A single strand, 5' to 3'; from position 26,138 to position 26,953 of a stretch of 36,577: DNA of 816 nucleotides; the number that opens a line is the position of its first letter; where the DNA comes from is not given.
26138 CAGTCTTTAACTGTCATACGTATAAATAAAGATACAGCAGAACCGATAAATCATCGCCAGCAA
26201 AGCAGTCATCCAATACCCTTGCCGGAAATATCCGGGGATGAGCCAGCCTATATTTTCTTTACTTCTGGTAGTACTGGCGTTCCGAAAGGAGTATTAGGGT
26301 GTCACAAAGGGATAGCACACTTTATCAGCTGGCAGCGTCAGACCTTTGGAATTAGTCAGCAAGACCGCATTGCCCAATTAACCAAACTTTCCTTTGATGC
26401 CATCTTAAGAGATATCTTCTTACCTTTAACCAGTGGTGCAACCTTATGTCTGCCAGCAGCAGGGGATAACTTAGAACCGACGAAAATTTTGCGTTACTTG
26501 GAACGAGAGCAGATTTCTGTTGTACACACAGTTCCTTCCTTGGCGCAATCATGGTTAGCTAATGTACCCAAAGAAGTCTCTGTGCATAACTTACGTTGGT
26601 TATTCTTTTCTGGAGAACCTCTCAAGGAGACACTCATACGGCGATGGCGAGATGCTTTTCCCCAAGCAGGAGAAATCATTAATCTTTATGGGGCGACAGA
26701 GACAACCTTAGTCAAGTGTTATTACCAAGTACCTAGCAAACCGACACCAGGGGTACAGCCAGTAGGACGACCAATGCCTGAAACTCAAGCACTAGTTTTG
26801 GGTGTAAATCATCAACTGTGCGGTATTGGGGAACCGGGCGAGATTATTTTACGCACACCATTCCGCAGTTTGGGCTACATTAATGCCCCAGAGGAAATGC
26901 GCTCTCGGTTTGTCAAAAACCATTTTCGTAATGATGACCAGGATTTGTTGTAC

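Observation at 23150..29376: Both A domains of the terminal NRPS have a basic residue at pocket position 239, there are no E domains, and a McyF-like racemase follows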

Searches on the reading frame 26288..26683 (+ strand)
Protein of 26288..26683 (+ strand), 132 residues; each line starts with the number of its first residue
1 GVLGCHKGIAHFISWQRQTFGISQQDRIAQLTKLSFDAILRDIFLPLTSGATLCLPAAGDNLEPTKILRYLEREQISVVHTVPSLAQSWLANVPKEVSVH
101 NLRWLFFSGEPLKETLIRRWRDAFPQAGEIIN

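Call 70: find_related_loci(query=A1, collection=metagenome_contigs, flank=10000)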
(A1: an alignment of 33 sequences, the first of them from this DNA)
Query A1 (132 aa) in metagenome_contigs; peptide patterns used: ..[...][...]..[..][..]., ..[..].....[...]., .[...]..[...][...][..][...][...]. (x = any residue, [..] = any of these).
600 stretches matched a pattern (row limit reached: there are more); 259 encode a relative of the query (tblastn E <= 1e-3); the best 80 are kept; 80 distinct loci.
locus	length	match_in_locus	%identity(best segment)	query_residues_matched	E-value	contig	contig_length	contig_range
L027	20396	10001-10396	85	1-132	5e-78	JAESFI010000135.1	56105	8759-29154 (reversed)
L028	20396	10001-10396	80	1-132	2e-73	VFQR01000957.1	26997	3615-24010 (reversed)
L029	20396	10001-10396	80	1-132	4e-73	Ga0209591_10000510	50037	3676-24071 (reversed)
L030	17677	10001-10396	80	1-132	6e-73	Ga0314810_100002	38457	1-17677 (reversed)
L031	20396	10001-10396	80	1-132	4e-73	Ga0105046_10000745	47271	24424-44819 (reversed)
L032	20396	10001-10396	78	1-132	3e-71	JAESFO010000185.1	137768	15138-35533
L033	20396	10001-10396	76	1-132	6e-71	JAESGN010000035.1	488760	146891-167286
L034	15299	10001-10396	74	1-132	6e-69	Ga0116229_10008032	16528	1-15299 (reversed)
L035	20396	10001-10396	74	1-132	2e-68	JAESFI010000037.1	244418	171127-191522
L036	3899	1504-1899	73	1-132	7e-67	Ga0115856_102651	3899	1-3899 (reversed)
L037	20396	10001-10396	70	1-132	3e-65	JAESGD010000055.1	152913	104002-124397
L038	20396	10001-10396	73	1-132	1e-64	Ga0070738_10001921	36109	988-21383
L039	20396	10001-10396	71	1-132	4e-63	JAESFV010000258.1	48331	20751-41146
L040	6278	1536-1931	68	1-132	8e-63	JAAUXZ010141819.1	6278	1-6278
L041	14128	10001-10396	69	1-132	1e-62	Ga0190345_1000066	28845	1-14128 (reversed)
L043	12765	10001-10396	67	1-132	3e-60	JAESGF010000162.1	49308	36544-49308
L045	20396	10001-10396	64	1-132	4e-58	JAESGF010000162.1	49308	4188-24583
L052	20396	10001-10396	67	1-132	7e-56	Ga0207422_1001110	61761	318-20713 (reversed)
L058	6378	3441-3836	58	1-132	5e-55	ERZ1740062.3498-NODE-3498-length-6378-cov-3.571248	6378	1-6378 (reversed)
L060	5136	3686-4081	61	1-132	2e-54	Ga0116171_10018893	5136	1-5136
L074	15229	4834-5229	59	1-132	1e-51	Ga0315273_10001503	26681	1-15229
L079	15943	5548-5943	59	1-132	2e-51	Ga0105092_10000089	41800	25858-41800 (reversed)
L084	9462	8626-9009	58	1-132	8e-51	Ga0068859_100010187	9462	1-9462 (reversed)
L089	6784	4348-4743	55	1-132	2e-50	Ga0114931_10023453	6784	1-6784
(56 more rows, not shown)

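Call 81: search_protein_families(library=ncbifam, proteins=[L043:11391-12215:+, L052:12070-12882:+, L058:5014-5763:+, L060:186-905:+, L074:1313-2032:+, L079:8591-9316:+, L084:5813-6643:+, L089:5775-6503:+], max_evalue=0.00001)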
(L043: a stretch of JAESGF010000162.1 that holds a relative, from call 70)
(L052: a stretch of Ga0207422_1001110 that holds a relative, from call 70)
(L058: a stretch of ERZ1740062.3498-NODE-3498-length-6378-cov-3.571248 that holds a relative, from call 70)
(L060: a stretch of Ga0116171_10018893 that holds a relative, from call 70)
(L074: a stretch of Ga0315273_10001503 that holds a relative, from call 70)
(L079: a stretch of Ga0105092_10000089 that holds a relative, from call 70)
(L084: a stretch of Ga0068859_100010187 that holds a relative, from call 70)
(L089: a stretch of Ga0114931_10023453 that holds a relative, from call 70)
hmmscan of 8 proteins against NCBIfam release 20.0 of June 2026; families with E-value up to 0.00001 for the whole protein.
L043:11391-12215:+ (274 aa): 2 families
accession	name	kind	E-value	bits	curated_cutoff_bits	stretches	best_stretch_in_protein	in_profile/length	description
NF052483.1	racemase_CuyB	equivalog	1.1e-30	107.3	190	1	27-249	1-221/225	cysteate racemase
TIGR00035.1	asp_race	subfamily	4.1e-29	101.8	93.1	1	25-256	3-230/236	amino acid racemase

L052:12070-12882:+ (270 aa): 5 families
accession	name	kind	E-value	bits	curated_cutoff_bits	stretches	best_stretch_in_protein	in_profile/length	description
TIGR00035.1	asp_race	subfamily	7.8e-45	153.3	93.1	1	30-267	4-233/236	amino acid racemase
NF052483.1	racemase_CuyB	equivalog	4.8e-43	147.7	190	1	32-257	2-221/225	cysteate racemase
TIGR00067.1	glut_race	equivalog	2.5e-09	36.9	146.65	1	92-232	48-182/251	glutamate racemase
NF002035.0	PRK00865.1-3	equivalog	8.1e-08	32.2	328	1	94-232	55-186/267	glutamate racemase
NF007569.0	PRK10200.1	equivalog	1.1e-07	31.8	417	1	101-255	72-222/230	aspartate/glutamate racemase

L058:5014-5763:+ (249 aa): 2 families
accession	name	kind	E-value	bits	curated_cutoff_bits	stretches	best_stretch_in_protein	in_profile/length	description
NF052483.1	racemase_CuyB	equivalog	6.5e-32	111.3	190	1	8-230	1-221/225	cysteate racemase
TIGR00035.1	asp_race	subfamily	3.7e-30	105.3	93.1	1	6-230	3-223/236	amino acid racemase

L060:186-905:+ (239 aa): 3 families
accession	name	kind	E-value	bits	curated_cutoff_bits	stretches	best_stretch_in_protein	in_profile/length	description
NF052483.1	racemase_CuyB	equivalog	5.3e-67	226.1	190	1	7-232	1-224/225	cysteate racemase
TIGR00035.1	asp_race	subfamily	4.5e-57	193.3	93.1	1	4-233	2-227/236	amino acid racemase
NF007569.0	PRK10200.1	equivalog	2.6e-20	73.1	417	1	5-230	2-225/230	aspartate/glutamate racemase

L074:1313-2032:+ (239 aa): 3 families
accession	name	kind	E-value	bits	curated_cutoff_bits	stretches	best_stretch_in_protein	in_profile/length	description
NF052483.1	racemase_CuyB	equivalog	4.2e-70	236.2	190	1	7-232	1-224/225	cysteate racemase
TIGR00035.1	asp_race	subfamily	3.5e-60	203.5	93.1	1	4-233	2-227/236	amino acid racemase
NF007569.0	PRK10200.1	equivalog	7.3e-20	71.7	417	1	5-231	2-226/230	aspartate/glutamate racemase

L079:8591-9316:+ (241 aa): 2 families
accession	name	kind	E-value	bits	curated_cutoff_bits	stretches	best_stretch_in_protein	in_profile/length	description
NF052483.1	racemase_CuyB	equivalog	2.1e-29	103.1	190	1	7-230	1-222/225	cysteate racemase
TIGR00035.1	asp_race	subfamily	2.4e-26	92.8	93.1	1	3-205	1-204/236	amino acid racemase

L084:5813-6643:+ (276 aa): 2 families
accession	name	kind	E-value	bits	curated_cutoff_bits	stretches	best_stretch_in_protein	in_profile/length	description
TIGR00035.1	asp_race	subfamily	2.2e-30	106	93.1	1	43-254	4-215/236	amino acid racemase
NF052483.1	racemase_CuyB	equivalog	1.3e-29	103.8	190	1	44-263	1-222/225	cysteate racemase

L089:5775-6503:+ (242 aa): 2 families
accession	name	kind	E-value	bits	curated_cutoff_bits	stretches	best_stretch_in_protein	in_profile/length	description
NF052483.1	racemase_CuyB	equivalog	9.3e-32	110.8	190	1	15-237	1-221/225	cysteate racemase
TIGR00035.1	asp_race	subfamily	1.9e-28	99.6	93.1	1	11-214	1-205/236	amino acid racemase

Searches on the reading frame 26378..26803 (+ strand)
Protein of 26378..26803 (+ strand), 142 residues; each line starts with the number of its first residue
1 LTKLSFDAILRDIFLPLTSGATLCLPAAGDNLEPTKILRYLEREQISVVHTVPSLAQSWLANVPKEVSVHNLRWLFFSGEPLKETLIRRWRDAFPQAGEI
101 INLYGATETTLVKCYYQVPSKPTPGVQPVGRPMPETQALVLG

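Call 24: search_solved_structures(query=window:26378-26803:+, max_evalue=0.001, show_alignments=5)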
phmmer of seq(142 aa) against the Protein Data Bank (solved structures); distinct sequences matched with E-value up to 0.001: 54.
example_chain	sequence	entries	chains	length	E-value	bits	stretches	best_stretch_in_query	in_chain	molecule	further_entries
8xjz_C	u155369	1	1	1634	5.8e-19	71.8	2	4-113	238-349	Peptide synthetase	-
6ea3_B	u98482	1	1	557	5.7e-14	55.6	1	2-141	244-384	adenylation domain of Fuscachelin synthetase component H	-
6oyf_A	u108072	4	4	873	1e-11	48.3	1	2-141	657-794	Txo1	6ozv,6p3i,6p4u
6p1j_A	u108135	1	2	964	1.2e-11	48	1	2-141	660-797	Txo2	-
4oxi_A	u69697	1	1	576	7.9e-11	45.4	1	3-136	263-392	Enterobactin synthetase component F-related protein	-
8g97_A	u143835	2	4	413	1.1e-10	44.9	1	4-141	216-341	Dimodular nonribosomal peptide synthase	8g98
8g95_A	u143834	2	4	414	1.1e-10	44.9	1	4-141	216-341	Dimodular nonribosomal peptide synthase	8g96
6mfy_A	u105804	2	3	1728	1.1e-09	41.7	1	32-138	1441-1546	Linear gramicidin synthase subunit A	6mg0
6mfz_A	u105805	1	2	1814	1.3e-09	41.5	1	32-138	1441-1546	Linear gramicidin synthase subunit A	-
9be3_A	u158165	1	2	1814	1.3e-09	41.4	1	32-138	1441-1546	Linear gramicidin synthase subunit A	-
9meh_A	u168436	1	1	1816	1.3e-09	41.4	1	32-138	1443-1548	Linear gramicidin synthase subunit A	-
9be4_A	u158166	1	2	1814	1.3e-09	41.4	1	32-138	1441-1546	Linear gramicidin synthase subunit A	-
9up2_A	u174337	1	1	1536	1.4e-09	41.3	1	11-141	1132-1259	PvdL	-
9lcq_A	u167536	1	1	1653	1.7e-09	41.1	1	11-141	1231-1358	PvdL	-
9lcp_A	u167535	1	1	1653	1.7e-09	41.1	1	11-141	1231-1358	PvdL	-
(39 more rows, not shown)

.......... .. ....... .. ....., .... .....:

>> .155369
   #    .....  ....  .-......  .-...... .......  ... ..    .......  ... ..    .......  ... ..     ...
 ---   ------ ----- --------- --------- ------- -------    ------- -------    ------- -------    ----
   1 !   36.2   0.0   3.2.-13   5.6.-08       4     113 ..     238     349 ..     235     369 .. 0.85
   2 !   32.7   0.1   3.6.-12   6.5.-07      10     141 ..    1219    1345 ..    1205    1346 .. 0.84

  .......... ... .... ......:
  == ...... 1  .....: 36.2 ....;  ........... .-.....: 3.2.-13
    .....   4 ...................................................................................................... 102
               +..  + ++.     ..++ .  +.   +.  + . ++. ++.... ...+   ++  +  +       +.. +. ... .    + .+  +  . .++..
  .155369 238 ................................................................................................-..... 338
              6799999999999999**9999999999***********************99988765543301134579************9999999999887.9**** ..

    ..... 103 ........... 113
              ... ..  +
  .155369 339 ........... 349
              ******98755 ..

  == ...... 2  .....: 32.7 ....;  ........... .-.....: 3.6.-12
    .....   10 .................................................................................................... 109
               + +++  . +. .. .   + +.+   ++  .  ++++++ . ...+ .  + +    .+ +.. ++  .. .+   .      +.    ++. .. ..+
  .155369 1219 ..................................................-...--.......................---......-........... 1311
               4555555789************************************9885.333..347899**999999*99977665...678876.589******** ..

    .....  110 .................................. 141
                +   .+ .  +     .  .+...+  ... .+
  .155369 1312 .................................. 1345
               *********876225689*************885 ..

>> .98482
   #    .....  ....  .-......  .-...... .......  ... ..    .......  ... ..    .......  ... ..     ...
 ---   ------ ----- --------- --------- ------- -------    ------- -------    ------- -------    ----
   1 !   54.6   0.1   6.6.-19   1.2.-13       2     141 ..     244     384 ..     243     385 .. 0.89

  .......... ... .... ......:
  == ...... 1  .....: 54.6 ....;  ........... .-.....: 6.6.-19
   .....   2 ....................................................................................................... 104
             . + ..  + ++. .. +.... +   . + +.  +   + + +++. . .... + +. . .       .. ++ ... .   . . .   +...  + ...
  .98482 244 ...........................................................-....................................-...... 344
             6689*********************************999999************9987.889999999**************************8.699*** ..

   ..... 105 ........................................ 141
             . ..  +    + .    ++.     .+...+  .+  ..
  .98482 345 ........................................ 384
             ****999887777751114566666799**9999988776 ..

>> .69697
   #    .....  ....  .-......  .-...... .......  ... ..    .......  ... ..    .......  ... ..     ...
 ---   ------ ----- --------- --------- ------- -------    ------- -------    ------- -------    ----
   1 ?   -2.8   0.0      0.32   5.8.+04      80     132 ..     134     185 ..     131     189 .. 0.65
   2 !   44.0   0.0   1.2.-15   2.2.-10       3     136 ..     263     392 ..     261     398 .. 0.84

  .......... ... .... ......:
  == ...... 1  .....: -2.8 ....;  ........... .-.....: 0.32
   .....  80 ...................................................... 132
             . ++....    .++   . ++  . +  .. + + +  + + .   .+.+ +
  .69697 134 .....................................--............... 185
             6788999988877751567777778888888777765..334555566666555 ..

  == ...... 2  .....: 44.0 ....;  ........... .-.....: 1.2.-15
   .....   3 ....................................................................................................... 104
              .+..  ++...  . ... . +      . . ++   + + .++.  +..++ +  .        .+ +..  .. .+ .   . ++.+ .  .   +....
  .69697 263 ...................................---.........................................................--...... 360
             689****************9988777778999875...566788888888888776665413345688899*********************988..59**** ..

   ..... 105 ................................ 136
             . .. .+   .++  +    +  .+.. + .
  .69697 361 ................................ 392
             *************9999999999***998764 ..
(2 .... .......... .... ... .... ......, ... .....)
